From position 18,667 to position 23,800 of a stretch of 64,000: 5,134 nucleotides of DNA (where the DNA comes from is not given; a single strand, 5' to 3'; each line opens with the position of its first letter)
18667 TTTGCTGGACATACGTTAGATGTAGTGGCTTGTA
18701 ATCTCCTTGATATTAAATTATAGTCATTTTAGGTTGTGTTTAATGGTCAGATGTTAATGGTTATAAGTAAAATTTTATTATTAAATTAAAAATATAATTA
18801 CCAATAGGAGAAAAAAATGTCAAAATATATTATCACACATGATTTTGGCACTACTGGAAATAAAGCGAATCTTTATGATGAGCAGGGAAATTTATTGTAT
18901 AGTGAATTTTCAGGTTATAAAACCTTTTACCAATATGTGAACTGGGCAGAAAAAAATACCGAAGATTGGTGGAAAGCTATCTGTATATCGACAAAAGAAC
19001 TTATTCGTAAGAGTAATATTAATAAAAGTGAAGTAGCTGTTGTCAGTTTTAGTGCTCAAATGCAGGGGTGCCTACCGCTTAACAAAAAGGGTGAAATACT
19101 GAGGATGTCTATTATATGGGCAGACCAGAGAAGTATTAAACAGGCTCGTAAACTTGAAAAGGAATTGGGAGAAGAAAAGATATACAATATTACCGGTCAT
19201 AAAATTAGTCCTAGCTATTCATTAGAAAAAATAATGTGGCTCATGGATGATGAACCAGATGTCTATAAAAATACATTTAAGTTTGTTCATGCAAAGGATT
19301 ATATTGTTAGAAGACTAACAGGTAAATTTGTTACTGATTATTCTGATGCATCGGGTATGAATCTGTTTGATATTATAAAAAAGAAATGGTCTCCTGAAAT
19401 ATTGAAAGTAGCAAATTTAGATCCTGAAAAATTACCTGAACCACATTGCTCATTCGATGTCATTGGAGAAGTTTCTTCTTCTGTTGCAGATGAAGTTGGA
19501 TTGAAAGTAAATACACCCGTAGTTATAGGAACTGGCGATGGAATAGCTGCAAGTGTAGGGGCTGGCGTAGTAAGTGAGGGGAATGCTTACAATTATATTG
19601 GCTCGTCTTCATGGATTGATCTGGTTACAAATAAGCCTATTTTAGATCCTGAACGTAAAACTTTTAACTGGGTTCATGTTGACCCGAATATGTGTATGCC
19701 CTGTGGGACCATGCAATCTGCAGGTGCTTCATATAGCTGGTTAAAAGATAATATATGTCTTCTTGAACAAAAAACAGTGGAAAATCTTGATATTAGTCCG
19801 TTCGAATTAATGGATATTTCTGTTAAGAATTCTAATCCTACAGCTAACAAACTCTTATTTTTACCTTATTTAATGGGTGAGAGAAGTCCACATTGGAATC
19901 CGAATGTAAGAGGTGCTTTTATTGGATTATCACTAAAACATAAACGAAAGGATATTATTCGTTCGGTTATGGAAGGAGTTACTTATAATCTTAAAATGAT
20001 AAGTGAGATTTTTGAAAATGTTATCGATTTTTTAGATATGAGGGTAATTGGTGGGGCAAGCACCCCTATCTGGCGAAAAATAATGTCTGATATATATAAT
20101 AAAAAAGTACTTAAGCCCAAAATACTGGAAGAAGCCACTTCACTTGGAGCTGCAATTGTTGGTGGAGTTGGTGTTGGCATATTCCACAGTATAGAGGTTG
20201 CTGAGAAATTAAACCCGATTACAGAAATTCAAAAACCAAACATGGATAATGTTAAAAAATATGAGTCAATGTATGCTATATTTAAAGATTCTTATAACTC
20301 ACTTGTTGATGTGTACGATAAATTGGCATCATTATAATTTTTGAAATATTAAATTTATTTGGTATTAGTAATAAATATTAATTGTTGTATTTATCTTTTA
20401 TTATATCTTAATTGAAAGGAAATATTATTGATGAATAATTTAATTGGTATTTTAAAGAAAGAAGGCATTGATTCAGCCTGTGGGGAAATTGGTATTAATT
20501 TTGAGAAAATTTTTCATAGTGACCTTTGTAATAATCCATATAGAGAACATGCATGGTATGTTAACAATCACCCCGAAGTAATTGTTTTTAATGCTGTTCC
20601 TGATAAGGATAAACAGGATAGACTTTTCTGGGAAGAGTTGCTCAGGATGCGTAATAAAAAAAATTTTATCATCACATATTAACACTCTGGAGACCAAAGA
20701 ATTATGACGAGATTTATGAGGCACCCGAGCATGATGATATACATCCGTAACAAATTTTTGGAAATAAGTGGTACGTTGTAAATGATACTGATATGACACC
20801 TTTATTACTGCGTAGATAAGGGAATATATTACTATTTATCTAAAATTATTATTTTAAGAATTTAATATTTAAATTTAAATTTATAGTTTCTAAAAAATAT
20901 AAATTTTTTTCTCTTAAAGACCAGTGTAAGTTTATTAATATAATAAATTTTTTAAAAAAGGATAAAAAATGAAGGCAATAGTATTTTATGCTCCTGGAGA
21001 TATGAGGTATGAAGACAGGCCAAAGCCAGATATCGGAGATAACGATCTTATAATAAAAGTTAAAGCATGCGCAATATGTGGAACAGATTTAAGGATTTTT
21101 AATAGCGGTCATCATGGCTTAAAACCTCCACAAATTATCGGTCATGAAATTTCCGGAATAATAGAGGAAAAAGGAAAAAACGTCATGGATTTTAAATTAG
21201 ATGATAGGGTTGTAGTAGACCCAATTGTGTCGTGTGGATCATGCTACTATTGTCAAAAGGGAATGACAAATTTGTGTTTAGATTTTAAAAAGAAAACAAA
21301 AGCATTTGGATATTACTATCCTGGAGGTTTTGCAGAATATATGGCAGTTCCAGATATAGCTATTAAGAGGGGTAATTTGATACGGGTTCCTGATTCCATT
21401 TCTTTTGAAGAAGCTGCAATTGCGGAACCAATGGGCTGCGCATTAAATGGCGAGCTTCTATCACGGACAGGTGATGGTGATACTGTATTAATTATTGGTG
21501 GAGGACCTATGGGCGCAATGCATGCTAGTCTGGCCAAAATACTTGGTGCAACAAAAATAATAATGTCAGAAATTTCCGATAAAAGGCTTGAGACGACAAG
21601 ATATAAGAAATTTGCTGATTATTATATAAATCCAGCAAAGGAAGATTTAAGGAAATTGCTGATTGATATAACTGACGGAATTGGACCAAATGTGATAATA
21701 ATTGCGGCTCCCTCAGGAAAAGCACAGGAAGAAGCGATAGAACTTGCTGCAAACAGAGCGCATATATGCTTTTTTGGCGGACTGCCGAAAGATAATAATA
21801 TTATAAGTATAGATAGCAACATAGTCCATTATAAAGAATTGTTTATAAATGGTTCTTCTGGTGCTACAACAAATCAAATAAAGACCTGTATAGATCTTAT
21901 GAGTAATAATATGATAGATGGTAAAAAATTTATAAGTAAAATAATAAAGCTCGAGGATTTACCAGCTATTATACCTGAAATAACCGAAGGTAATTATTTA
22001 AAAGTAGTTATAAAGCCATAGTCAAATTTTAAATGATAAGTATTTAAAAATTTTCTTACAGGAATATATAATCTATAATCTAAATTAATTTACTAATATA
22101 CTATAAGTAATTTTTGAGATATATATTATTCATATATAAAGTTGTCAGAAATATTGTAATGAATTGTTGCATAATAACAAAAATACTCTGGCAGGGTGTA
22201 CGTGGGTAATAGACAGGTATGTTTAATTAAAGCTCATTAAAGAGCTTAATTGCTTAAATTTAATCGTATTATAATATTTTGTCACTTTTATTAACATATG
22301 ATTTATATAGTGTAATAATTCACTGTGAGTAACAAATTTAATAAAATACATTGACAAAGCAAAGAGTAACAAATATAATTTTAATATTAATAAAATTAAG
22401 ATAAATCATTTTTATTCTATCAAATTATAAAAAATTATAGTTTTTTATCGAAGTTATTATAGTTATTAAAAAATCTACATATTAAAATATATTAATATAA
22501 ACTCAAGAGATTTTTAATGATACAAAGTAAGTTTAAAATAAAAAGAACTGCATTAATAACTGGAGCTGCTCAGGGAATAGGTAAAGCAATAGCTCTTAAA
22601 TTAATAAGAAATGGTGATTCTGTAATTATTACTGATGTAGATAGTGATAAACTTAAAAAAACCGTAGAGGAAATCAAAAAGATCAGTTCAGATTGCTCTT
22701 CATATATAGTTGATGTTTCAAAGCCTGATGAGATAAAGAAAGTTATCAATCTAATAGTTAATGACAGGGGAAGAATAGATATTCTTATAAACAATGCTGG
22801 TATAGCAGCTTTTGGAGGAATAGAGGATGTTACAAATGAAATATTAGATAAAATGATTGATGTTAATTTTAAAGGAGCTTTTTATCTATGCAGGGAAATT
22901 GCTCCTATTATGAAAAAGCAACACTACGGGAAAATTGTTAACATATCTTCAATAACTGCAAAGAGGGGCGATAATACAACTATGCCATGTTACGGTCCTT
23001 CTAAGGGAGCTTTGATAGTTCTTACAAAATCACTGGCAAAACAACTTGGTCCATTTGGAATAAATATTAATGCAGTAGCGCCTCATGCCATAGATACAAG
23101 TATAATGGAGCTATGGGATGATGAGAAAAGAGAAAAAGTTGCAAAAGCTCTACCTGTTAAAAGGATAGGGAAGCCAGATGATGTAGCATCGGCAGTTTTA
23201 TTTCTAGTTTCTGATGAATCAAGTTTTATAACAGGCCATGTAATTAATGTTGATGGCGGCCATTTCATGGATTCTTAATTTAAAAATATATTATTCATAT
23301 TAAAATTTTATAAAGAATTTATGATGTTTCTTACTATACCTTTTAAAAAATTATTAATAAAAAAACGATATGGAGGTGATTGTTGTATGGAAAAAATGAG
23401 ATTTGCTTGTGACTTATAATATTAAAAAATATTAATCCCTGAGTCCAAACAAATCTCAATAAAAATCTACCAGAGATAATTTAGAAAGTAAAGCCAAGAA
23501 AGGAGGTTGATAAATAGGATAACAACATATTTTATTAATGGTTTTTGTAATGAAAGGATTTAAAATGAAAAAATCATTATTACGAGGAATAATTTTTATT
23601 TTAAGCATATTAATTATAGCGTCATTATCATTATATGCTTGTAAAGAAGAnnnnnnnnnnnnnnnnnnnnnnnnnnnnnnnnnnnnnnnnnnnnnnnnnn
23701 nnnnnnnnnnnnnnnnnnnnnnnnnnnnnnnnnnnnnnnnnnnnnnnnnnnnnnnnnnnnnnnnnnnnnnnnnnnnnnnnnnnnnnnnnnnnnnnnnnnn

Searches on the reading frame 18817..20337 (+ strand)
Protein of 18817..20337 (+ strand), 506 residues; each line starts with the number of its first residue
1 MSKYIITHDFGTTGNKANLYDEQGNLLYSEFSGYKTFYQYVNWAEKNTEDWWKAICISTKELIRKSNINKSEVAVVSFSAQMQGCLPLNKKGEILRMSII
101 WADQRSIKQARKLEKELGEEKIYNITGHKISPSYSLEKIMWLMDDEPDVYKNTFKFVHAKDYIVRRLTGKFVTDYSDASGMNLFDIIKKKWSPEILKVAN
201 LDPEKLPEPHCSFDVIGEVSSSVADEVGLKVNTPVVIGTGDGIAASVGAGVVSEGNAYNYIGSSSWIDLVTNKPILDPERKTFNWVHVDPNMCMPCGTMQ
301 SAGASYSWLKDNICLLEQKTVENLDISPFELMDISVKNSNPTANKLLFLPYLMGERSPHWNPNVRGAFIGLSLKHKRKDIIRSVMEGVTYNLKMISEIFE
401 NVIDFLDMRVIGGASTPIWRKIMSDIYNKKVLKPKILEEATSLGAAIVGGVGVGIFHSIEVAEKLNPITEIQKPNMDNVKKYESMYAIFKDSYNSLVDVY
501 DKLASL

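Call 13: search_protein_families(library=pfam, proteins=[window:18817-20337:+])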
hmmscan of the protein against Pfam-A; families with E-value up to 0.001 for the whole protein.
window:18817-20337:+ (506 aa): 2 families
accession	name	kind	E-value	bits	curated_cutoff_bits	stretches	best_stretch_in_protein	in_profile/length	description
PF00370.27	FGGY_N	-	7.2e-64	216.1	28.8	1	4-248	1-245/245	FGGY family of carbohydrate kinases, N-terminal domain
PF02782.22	FGGY_C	-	4.4e-24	85.8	27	1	258-451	2-196/198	FGGY family of carbohydrate kinases, C-terminal domain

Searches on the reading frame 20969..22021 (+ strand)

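Call 13: search_protein_families(library=pfam, proteins=[window:20969-22021:+])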
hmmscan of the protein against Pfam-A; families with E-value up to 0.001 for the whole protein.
window:20969-22021:+ (350 aa): 2 families
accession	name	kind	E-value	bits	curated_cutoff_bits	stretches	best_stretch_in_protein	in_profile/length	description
PF08240.17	ADH_N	-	6.4e-29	100.7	23.5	1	23-129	1-96/104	Alcohol dehydrogenase GroES-like domain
PF00107.32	ADH_zinc_N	-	1.2e-16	61.2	31.8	1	180-312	1-128/129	Zinc-binding dehydrogenase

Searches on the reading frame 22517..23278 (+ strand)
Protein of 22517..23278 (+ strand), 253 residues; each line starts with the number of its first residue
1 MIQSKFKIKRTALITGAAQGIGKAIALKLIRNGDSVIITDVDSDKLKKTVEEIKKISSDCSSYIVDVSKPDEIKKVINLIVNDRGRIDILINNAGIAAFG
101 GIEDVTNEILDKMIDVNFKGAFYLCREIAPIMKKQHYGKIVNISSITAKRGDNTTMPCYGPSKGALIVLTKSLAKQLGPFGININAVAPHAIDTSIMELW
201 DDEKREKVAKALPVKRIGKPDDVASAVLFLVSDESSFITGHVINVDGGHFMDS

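Call 13: search_protein_families(library=pfam, proteins=[window:22517-23278:+])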
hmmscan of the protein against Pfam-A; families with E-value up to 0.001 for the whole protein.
window:22517-23278:+ (253 aa): 4 families
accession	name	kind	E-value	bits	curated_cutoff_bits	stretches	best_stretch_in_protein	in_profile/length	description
PF13561.12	adh_short_C2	-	8.8e-66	222.3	27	1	16-248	1-234/236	Enoyl-(Acyl carrier protein) reductase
PF00106.31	adh_short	-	1.1e-54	185.3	26.6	1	11-201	2-191/195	short chain dehydrogenase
PF08659.16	KR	-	1.2e-11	45.3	22.6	1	11-151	2-142/180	KR domain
PF01370.27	Epimerase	-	2.7e-05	24.2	20.9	1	12-178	1-161/240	NAD dependent epimerase/dehydratase family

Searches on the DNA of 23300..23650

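Call 48: search_rna_families(source=window, start=23300, end=23650, threshold=evalue, max_evalue=10)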
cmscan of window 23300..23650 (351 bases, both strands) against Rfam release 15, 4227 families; matches with E-value up to 10: 4.
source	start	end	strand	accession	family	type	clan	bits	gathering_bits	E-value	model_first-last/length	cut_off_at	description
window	23395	23462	+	RF03339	mir-3047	Gene; miRNA;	-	17.2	53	1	1-61/61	no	mir-3047 microRNA precursor family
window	23397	23458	-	RF03508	mir-970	Gene; miRNA;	-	17.2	53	1.3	1-74/74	no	mir-970 microRNA precursor family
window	23575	23631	-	RF01174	snoU43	Gene; snRNA; snoRNA; CD-box;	-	16.4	45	5.1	1-79/79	no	Small nucleolar RNA U43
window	23602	23633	-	RF00316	snoR43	Gene; snRNA; snoRNA; CD-box;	-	14.7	50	9.9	1-73/73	no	Small nucleolar RNA R43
